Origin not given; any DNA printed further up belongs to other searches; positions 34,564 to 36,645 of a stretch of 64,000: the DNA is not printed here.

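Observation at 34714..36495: Eukaryote-type choline/carnitine acyltransferase-family enzyme embedded in a cyanobacterial NRPS operon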

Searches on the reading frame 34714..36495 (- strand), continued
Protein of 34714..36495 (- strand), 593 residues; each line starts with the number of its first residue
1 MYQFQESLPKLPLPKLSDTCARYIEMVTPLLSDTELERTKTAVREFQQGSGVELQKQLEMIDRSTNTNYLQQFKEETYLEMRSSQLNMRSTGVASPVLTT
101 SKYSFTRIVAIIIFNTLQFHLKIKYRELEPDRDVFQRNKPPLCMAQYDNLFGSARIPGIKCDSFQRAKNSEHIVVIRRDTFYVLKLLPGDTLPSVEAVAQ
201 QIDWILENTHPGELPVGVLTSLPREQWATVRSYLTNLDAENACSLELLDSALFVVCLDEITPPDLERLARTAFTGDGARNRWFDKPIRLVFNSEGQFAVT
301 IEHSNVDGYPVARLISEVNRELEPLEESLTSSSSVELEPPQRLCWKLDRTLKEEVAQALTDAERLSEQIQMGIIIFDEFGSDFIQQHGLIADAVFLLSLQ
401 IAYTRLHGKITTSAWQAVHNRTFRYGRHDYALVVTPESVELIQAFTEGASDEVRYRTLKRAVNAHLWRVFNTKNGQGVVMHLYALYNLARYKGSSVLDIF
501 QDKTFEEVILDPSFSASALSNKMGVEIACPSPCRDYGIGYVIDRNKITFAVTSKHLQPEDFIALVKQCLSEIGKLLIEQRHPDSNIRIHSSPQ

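Call 39: find_encoding_contigs(protein=P0001, flank=10000, max_places=3)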
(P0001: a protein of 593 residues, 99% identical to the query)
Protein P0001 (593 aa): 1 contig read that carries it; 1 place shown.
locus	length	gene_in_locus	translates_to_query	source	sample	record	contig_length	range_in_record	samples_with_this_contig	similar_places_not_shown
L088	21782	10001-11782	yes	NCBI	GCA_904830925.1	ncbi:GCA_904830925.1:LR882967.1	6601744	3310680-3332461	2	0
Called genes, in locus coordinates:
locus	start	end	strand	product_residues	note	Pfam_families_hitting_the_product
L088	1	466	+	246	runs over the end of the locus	PF13302:Acetyltransf_3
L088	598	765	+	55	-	-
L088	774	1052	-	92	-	-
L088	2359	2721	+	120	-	-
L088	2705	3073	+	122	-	PF01554:MatE (weak)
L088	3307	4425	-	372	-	PF13808:DDE_Tnp_1_assoc, PF01609:DDE_Tnp_1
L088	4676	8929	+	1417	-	PF18563:TubC_N, PF00668:Condensation, PF00501:AMP-binding, PF13193:AMP-binding_C, PF00550:PP-binding, PF00975:Thioesterase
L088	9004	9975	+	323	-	PF02668:TauD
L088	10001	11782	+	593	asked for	PF00755:Carn_acyltransf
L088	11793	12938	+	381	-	PF02771:Acyl-CoA_dh_N, PF02770:Acyl-CoA_dh_M, PF00441:Acyl-CoA_dh_1, PF08028:Acyl-CoA_dh_2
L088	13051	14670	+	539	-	PF00501:AMP-binding, PF13193:AMP-binding_C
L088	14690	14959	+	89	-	-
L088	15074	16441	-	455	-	PF01554:MatE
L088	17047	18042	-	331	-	PF01207:Dus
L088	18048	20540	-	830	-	PF08487:VIT, PF13757:VIT_2, PF00092:VWA, PF13519:VWA_2, PF13768:VWA_3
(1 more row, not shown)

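Call 40: find_encoding_contigs(protein=P0002, flank=10000, max_places=2)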
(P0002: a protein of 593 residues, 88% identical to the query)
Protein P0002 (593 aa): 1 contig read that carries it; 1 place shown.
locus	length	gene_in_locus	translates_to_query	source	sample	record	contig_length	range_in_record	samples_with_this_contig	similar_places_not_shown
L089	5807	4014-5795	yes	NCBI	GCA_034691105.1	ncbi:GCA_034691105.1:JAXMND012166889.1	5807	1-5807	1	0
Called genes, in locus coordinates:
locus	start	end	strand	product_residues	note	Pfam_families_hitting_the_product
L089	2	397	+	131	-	?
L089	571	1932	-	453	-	PF01554:MatE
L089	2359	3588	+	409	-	-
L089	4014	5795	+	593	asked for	PF00755:Carn_acyltransf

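Call 57: predict_structure(alignment_id=A1)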
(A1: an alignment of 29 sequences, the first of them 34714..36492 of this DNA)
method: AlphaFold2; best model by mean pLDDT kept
length: 592 residues; sequences in the alignment: 29
mean_pLDDT: 86.0   pTM: 0.88
mean pLDDT of the five models: 86.0, 84.4, 83.9, 82.7, 81.6
residues with pLDDT >= 90: 294; 70-90: 244; 50-70: 28; < 50: 26
segments of 3 or more residues with pLDDT < 50: 82-85, 324-332, 581-592
pLDDT, mean of each block of 10 residues (from residue 1): 78 92 88 91 93 93 85 77 61 85 94 95 86 62 85 88 88 97 92 94 95 91 91 98 97 89 84 81 91 89 69 88 48 75 97 94 87 90 91 95 92 85 86 92 94 96 91 86 87 75 80 84 86 90 92 91 96 86 34 29
secondary structure, 60 per line:
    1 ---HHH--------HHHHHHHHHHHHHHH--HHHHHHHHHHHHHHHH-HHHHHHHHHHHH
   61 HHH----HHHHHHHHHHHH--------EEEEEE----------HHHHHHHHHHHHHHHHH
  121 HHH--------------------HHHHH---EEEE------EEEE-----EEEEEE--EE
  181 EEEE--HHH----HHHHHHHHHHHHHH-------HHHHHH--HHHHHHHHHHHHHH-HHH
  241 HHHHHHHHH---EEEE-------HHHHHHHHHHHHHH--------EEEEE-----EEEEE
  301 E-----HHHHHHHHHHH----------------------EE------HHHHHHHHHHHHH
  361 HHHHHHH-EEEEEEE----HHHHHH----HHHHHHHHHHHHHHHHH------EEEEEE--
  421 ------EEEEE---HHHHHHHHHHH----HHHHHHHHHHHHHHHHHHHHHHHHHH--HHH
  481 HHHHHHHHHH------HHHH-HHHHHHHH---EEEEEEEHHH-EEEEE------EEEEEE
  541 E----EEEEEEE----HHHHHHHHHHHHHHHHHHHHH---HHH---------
elements in order: H15-29 H32-47 H49-63 H68-79 E88-93 H104-123 H144-148 E152-155 E162-165 E171-176 E179-184 H194-207 H215-220 H223-236 H238-249 E253-256 H264-277 E286-290 E296-301 H307-317 H348-367 E369-375 H380-385 H390-406 E413-418 E427-431 H435-445 H450-475 H478-490 H497-500 H502-509 E513-519 E524-528 E535-541 E546-552 H557-577
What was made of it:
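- On Choline/carnitine O-acyltransferase family (Pfam PF00755): AF2 pLDDT 86, pTM 0.88 (call 57).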

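Call 59: fold_search(model_id=the predicted structure, library=pdb)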
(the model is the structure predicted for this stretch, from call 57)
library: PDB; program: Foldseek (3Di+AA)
matches with E <= 10: 459; with E <= 0.001: 167
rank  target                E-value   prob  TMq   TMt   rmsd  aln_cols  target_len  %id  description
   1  1xmc_B                3.3e-44  1.00  0.88  0.87   2.8       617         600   24  C323M mutant structure of mouse carnitine octanoyltransferase (released 2004-10-19)
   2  1xmd_B                3.9e-44  1.00  0.87  0.86   3.2       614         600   24  M335V mutant structure of mouse carnitine octanoyltransferase (released 2004-10-19)
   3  1xl7_B                2.1e-43  1.00  0.87  0.86   3.3       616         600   24  Crystal Structure of Mouse Carnitine Octanoyltransferase (released 2004-10-19)
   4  1nm8                  4.3e-43  1.00  0.84  0.84   3.6       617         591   25  Structure of Human Carnitine Acetyltransferase: Molecular Basis for Fatty Acyl Transfer (released 2003-03-11)
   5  1xmd_A                5.5e-43  1.00  0.87  0.87   3.0       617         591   24  M335V mutant structure of mouse carnitine octanoyltransferase (released 2004-10-19)
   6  1xl7_A                8.0e-43  1.00  0.86  0.86   3.0       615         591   24  Crystal Structure of Mouse Carnitine Octanoyltransferase (released 2004-10-19)
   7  1xmc_A                1.5e-42  1.00  0.86  0.86   3.0       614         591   24  C323M mutant structure of mouse carnitine octanoyltransferase (released 2004-10-19)
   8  1q6x_A                1.6e-42  1.00  0.89  0.88   2.9       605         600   25  Crystal structure of rat choline acetyltransferase (released 2004-06-01)
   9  2h4t_A                1.7e-42  1.00  0.88  0.84   3.5       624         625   26  Crystal structure of rat carnitine palmitoyltransferase II (released 2006-07-25)
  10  2h3w_A                4.2e-42  1.00  0.89  0.88   3.0       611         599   24  Crystal structure of the S554A/M564G mutant of murine carnitine acetyltransferase in complex with hexanoylcarnitine an (released 2006-08-01)
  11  2h4t_B                4.7e-42  1.00  0.89  0.84   3.4       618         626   27  Crystal structure of rat carnitine palmitoyltransferase II (released 2006-07-25)
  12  2fy4                  6.8e-42  1.00  0.87  0.88   3.0       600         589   25  Structures of ligand bound human choline acetyltransferase provide insight into regulation of acetylcholine synthesis (released 2006-12-12)
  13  1t7q_A                1.3e-41  1.00  0.88  0.87   2.9       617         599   25  Crystal structure of the F565A mutant of murine carnitine acetyltransferase in complex with carnitine and CoA (released 2004-06-22)
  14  4eyw_B                1.6e-41  1.00  0.87  0.81   4.3       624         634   26  Crystal structure of rat carnitine palmitoyltransferase 2 in complex with 1-[(R)-2-(3,4-Dihydro-1H-isoquinoline-2-carb (released 2013-04-24)
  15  1t7n                  1.6e-41  1.00  0.86  0.85   3.5       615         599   25  Crystal structure of the M564G mutant of murine CrAT (released 2004-06-22)
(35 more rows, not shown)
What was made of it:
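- On Choline/carnitine O-acyltransferase family (Pfam PF00755): TM 0.84-0.90 and rmsd 2.7-3.6 A to COT, CrAT, ChAT and CPT2 (call 59).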

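Call 62: find_related_loci(query=A1, collection=metagenome_contigs, flank=10000)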
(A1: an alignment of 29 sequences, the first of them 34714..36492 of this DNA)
Query A1 (592 aa) in metagenome_contigs; peptide patterns used: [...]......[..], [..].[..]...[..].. (x = any residue, [..] = any of these).
218 stretches matched a pattern; 153 encode a relative of the query (tblastn E <= 1e-3); the best 80 are kept; 80 distinct loci.
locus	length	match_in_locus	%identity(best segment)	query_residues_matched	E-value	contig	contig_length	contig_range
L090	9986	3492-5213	75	1-575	0e+0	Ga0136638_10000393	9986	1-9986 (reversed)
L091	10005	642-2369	56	1-575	0e+0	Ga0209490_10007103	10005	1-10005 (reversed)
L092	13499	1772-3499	56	1-575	0e+0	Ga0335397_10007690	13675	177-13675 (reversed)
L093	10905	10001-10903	79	1-301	2e-160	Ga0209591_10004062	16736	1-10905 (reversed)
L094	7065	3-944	72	261-575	2e-154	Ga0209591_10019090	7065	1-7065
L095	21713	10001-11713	45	1-575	6e-150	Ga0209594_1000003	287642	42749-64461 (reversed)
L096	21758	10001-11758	41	1-575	1e-143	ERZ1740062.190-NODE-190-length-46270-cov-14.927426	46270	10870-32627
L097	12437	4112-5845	41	1-575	1e-142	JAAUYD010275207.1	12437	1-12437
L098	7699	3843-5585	41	1-575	1e-139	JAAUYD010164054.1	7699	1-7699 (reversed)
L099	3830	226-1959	40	1-575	4e-143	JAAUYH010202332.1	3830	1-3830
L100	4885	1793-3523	42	1-578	3e-139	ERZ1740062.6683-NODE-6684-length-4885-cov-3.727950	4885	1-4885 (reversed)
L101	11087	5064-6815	41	1-591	6e-134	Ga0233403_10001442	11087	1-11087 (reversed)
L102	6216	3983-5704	39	1-575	5e-134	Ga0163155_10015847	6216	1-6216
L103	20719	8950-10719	41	1-575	1e-133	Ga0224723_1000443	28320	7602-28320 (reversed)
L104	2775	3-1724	39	1-575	1e-140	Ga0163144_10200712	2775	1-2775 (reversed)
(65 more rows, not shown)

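Call 78: search_protein_families(library=pfam, proteins=[L090:3459-9383:+, L090:88-3219:+], max_evalue=0.00001)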
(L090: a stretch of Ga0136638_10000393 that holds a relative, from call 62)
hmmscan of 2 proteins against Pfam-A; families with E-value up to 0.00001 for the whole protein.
L090:3459-9383:+ (1974 aa): 8 families
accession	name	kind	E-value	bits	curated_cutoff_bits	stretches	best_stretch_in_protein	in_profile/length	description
PF00755.25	Carn_acyltransf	-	4e-135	452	22.3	1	21-576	1-570/574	Choline/Carnitine o-acyltransferase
PF00501.34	AMP-binding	-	8.5e-52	176.7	29.9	1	787-1166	3-384/384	AMP-binding enzyme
PF08659.16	KR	-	1.3e-40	139.6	22.6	1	1574-1769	1-180/180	KR domain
PF21394.3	Beta-ketacyl_N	-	7.2e-21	75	26.9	1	1371-1519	13-154/170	Beta-ketoacyl synthase-like, N-terminal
PF00550.31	PP-binding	-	2.7e-16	60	20.8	1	1907-1967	2-64/67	Phosphopantetheine attachment site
PF00106.31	adh_short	-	5.2e-09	36.3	26.6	1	1627-1749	36-161/195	short chain dehydrogenase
PF23024.1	AMP-dom_DIP2-like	-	1.6e-07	31.7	27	1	1203-1313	2-105/110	Disco-interacting protein 2-like, AMP domain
PF13561.12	adh_short_C2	-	3.3e-06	27.3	27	1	1631-1750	35-156/236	Enoyl-(Acyl carrier protein) reductase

L090:88-3219:+ (1043 aa): 7 families
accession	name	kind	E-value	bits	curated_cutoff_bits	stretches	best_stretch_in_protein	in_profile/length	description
PF08659.16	KR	-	9.5e-74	247.6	22.6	1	395-572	1-179/180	KR domain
PF14765.12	PS-DH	-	1.7e-30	106.2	23.7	1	2-138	22-163/166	Polyketide synthase dehydratase N-terminal domain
PF00975.26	Thioesterase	-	3.2e-30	106.5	26.4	1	778-1026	2-213/226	Thioesterase domain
PF00550.31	PP-binding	-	7.1e-15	55.4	20.8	1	670-735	3-67/67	Phosphopantetheine attachment site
PF00106.31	adh_short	-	2e-14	54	26.6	1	398-553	4-160/195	short chain dehydrogenase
PF13561.12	adh_short_C2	-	1.9e-09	37.9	27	1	405-554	7-155/236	Enoyl-(Acyl carrier protein) reductase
PF00561.26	Abhydrolase_1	-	1e-06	29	25.8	1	777-886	1-113/245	alpha/beta hydrolase fold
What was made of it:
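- The cAT co-varies with separate A + carrier-protein cassettes and is fused to one in L090 (call 78).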
